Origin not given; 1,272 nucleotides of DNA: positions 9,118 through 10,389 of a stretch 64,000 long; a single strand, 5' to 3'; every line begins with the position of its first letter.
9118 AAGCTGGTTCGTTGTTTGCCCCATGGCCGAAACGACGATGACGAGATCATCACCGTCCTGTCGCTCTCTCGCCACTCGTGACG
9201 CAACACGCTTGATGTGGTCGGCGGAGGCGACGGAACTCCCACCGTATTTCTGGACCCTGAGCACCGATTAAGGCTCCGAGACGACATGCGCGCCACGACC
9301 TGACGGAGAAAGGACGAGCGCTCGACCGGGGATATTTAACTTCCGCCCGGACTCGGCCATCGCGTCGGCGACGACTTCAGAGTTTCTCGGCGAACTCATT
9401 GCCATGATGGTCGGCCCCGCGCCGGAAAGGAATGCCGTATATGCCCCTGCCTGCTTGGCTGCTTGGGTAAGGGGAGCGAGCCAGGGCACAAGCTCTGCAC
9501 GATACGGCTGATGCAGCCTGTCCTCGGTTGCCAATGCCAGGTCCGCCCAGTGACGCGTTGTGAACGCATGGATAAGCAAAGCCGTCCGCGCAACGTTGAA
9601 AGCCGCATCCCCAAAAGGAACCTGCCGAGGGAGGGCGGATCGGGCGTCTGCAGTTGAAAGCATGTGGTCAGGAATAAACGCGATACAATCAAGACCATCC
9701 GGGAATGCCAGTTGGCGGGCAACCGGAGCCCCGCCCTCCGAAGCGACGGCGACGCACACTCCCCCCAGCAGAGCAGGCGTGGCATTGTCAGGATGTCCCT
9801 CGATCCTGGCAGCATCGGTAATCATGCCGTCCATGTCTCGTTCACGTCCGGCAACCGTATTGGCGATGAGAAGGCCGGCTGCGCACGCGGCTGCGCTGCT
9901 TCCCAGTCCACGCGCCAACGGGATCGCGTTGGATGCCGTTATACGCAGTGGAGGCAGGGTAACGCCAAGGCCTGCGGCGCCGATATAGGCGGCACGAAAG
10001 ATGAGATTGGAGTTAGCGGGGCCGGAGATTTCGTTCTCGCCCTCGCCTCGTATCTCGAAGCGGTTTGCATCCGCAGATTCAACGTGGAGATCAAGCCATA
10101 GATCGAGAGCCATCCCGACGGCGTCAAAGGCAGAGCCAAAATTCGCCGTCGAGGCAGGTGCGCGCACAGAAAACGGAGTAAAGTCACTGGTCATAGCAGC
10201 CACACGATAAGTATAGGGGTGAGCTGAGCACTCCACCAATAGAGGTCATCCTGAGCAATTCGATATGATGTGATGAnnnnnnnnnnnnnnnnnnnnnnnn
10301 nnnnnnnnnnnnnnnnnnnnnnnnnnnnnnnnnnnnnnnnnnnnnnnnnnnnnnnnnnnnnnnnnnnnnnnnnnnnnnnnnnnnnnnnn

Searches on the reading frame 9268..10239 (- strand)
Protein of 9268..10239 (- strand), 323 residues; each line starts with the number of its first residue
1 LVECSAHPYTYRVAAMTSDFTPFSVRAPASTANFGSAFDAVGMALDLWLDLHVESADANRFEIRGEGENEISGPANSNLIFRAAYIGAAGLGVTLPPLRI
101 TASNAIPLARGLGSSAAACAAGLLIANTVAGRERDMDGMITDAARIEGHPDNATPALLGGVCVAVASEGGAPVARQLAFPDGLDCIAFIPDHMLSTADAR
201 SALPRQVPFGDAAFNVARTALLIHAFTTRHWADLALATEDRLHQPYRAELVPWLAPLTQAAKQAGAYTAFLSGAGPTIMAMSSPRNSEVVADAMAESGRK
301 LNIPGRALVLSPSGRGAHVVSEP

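Call 3: search_protein_families(library=pfam, proteins=[window:9268-10239:-], max_evalue=1)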
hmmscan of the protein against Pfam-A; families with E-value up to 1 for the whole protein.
window:9268-10239:- (323 aa): 3 families
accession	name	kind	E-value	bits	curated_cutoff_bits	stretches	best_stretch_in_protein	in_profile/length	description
PF00288.32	GHMP_kinases_N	-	6.6e-13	49.1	22.3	1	78-160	1-87/87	GHMP kinases N terminal domain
PF08544.19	GHMP_kinases_C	-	2.1e-11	44.5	21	1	231-299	10-84/85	GHMP kinases C terminal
PF22700.2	MVD-like_N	-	0.0012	19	27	1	97-144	82-129/157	Diphosphomevalonate decarboxylase-like N-terminal domain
